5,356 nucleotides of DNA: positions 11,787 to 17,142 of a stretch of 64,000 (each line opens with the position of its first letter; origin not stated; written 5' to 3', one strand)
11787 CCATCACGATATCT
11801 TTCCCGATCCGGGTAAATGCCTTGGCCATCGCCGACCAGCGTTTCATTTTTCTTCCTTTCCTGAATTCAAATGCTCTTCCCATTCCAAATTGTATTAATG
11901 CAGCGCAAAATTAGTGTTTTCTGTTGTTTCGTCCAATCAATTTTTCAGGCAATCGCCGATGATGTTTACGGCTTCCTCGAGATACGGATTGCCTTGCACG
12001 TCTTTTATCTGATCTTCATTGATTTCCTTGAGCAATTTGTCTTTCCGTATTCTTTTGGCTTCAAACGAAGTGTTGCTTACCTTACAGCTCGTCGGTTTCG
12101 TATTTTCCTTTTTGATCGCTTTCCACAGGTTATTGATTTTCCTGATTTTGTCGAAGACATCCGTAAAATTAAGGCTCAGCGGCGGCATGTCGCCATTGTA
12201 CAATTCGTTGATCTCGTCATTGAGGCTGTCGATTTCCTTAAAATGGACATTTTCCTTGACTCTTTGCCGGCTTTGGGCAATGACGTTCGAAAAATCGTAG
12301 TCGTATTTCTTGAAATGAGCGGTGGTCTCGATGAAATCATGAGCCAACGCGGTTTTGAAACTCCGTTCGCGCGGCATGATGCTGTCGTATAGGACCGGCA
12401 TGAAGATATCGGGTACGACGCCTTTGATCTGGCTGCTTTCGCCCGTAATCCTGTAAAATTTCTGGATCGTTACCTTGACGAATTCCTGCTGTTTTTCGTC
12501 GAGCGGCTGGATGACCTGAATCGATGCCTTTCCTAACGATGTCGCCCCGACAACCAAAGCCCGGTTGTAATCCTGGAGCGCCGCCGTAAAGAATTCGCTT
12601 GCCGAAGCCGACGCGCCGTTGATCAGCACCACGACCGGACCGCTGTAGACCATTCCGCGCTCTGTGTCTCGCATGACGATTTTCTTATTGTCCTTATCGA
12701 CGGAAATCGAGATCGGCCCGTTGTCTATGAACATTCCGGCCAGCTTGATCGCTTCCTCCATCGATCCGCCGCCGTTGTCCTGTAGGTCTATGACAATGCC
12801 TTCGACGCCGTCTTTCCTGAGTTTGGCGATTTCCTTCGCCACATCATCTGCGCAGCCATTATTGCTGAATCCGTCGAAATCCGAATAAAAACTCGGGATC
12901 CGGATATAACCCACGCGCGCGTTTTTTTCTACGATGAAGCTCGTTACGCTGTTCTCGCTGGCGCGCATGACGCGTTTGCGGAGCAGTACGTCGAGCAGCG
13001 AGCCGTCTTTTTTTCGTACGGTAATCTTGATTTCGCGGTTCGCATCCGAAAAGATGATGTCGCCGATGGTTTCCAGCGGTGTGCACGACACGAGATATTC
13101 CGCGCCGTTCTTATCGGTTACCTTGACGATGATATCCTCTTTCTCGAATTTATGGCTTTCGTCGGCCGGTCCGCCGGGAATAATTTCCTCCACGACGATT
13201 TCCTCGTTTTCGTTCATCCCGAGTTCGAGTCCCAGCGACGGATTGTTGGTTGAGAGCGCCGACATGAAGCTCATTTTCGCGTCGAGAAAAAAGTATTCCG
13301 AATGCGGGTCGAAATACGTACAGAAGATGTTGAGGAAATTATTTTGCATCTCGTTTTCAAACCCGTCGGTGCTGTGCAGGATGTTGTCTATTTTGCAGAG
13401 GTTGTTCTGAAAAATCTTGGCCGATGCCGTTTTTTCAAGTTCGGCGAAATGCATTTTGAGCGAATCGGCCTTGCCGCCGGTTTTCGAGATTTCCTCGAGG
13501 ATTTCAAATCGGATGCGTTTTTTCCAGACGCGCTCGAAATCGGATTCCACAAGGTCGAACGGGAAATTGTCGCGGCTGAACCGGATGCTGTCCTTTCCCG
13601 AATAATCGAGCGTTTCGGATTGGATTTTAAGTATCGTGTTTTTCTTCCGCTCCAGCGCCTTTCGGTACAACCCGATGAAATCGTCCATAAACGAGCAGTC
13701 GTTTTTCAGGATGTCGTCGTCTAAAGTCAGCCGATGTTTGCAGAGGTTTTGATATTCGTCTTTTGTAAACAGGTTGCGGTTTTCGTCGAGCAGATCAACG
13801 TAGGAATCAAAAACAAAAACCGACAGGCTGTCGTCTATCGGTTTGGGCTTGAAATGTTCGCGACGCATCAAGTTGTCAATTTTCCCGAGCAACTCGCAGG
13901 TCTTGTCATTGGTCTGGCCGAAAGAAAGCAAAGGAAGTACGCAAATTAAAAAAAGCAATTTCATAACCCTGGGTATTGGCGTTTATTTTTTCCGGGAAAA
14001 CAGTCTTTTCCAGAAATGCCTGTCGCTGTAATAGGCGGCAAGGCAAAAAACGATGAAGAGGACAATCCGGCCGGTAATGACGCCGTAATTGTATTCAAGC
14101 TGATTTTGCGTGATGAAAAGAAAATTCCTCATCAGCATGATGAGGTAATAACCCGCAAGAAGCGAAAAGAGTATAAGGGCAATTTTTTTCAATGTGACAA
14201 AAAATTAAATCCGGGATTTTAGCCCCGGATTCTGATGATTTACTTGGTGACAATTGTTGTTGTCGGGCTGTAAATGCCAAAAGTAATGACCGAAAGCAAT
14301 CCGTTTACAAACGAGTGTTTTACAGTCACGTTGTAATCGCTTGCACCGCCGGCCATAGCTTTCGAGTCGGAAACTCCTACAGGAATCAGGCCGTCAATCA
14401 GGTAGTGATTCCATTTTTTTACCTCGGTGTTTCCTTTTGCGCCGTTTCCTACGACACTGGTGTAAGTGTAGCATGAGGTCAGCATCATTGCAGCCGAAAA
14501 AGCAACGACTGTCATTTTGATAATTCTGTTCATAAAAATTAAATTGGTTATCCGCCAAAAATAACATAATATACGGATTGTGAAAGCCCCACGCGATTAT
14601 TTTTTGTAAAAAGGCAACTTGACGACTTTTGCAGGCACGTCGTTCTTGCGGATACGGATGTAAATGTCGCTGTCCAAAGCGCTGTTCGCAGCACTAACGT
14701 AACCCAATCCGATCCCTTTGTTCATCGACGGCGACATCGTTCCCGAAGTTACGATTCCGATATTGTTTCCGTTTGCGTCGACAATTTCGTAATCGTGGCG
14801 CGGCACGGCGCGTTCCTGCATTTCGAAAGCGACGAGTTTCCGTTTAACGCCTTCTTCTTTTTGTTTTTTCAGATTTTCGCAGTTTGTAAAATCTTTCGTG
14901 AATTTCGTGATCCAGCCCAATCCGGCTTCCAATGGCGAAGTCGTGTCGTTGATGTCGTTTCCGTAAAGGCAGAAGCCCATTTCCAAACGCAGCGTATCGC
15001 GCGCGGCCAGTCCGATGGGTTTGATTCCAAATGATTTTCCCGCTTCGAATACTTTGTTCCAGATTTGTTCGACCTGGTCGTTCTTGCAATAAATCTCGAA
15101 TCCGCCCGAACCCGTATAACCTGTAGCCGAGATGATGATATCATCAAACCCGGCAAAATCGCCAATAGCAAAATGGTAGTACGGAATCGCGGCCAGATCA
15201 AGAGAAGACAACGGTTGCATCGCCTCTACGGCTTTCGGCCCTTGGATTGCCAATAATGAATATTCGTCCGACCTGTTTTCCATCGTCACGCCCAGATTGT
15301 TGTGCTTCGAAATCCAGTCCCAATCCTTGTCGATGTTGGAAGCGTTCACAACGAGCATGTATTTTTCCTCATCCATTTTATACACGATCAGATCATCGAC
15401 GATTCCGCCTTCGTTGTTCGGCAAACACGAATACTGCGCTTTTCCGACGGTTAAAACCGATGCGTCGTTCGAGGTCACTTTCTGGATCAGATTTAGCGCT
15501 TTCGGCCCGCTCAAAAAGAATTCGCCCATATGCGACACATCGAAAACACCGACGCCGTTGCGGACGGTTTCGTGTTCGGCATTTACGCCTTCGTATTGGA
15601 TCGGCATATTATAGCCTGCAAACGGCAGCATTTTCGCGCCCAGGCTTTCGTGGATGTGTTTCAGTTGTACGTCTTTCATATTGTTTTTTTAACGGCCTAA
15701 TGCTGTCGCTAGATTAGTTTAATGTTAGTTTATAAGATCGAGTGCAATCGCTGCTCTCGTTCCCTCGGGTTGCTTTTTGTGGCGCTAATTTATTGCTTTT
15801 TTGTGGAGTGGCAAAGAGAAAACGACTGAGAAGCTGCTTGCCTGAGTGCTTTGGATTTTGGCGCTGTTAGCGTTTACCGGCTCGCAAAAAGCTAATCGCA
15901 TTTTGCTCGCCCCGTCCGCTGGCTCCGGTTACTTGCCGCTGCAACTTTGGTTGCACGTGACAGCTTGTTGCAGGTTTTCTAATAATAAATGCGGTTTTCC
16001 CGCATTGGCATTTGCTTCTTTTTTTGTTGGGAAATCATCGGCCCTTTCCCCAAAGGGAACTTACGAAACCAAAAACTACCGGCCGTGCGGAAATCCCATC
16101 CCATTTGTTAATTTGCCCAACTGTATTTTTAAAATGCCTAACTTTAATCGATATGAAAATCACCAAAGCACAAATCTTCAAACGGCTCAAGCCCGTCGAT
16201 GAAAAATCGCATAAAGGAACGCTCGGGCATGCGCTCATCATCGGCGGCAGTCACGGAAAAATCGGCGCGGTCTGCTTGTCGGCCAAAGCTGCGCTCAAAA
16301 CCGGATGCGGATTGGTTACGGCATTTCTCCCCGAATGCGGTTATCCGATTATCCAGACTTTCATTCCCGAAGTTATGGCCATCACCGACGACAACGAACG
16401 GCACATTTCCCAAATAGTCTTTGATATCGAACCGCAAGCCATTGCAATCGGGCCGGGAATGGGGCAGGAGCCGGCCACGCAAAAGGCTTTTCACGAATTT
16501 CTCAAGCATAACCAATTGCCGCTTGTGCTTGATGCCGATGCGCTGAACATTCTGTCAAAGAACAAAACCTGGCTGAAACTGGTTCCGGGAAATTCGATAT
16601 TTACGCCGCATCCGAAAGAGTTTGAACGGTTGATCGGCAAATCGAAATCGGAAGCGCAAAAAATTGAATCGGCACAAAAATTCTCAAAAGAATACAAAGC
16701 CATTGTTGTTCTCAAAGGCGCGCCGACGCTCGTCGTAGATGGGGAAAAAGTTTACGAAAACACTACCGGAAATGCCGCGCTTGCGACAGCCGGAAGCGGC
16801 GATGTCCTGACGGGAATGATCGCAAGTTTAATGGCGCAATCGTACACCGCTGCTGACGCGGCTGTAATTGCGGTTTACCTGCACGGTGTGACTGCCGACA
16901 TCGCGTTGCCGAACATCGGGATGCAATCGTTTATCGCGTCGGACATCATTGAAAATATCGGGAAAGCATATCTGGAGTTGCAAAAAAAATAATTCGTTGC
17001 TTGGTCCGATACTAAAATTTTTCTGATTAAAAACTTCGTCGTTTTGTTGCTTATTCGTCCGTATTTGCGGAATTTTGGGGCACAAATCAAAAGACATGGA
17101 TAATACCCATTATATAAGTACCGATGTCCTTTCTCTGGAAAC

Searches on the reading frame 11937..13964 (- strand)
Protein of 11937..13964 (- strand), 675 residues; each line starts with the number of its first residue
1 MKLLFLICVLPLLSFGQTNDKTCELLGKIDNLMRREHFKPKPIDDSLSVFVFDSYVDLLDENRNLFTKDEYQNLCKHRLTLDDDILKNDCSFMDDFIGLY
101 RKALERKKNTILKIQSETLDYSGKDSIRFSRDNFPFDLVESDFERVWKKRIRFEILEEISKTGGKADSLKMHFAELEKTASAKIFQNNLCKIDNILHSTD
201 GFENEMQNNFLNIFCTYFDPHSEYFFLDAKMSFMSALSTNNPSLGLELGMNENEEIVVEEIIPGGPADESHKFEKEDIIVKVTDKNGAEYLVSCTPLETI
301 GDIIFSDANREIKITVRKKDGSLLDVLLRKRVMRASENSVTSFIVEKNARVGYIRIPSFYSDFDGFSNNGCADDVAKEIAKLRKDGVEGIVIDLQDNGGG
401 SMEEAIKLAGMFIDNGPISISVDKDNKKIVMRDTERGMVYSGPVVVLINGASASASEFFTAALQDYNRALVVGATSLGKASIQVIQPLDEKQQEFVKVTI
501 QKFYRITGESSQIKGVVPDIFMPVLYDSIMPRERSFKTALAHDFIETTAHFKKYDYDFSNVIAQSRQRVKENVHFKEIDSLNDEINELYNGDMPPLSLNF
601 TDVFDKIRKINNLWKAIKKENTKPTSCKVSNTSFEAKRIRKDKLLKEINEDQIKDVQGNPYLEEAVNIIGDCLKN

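Call 53: search_protein_families(library=pfam, proteins=[window:11937-13964:-], max_evalue=0.0001)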
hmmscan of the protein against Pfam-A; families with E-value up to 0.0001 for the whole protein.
window:11937-13964:- (675 aa): 3 families
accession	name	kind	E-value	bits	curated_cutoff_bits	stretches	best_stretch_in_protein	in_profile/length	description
PF03572.23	Peptidase_S41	-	5.7e-44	150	24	1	350-520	1-163/165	Peptidase family S41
PF17804.6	TSP_NTD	-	5.8e-36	124.9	26.4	1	32-225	4-185/188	Tail specific protease N-terminal domain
PF11818.13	DUF3340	-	6.1e-10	39.9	28.6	1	532-673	7-154/155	C-terminal domain of tail specific protease (DUF3340)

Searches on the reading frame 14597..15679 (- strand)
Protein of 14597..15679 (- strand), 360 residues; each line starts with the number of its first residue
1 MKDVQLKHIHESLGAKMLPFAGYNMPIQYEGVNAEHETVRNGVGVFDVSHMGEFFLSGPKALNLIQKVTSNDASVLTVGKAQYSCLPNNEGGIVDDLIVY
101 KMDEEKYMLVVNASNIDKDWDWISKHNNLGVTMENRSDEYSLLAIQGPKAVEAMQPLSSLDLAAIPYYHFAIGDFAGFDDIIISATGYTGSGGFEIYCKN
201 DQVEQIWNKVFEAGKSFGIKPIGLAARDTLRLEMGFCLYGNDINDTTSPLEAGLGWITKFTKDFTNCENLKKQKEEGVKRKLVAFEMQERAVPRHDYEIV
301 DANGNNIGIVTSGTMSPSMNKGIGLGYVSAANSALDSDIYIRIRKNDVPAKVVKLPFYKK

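Call 53: search_protein_families(library=pfam, proteins=[window:14597-15679:-], max_evalue=0.0001)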
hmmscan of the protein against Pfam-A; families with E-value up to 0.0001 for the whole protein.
window:14597-15679:- (360 aa): 2 families
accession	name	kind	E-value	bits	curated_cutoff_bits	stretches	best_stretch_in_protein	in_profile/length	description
PF01571.26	GCV_T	-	4e-91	305.2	25.6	1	6-256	1-254/255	Aminomethyltransferase folate-binding domain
PF08669.17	GCV_T_C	-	9.1e-24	83.6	25.9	1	280-359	1-80/80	Glycine cleavage T-protein C-terminal barrel domain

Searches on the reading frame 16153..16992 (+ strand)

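Call 53: search_protein_families(library=pfam, proteins=[window:16153-16992:+], max_evalue=0.0001)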
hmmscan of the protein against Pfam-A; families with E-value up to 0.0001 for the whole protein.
window:16153-16992:+ (279 aa): 3 families
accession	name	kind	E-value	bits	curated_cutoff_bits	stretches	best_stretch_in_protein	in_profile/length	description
PF01256.23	Carb_kinase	-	4.9e-61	206.7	27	1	27-269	1-240/242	NAD(P)H-hydrate dehydratase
PF08543.17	Phos_pyr_kin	-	3.2e-09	37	27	1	84-240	51-224/246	Phosphomethylpyrimidine kinase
PF02110.20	HK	-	6.3e-08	32.7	27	1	165-257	135-229/247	Hydroxyethylthiazole kinase family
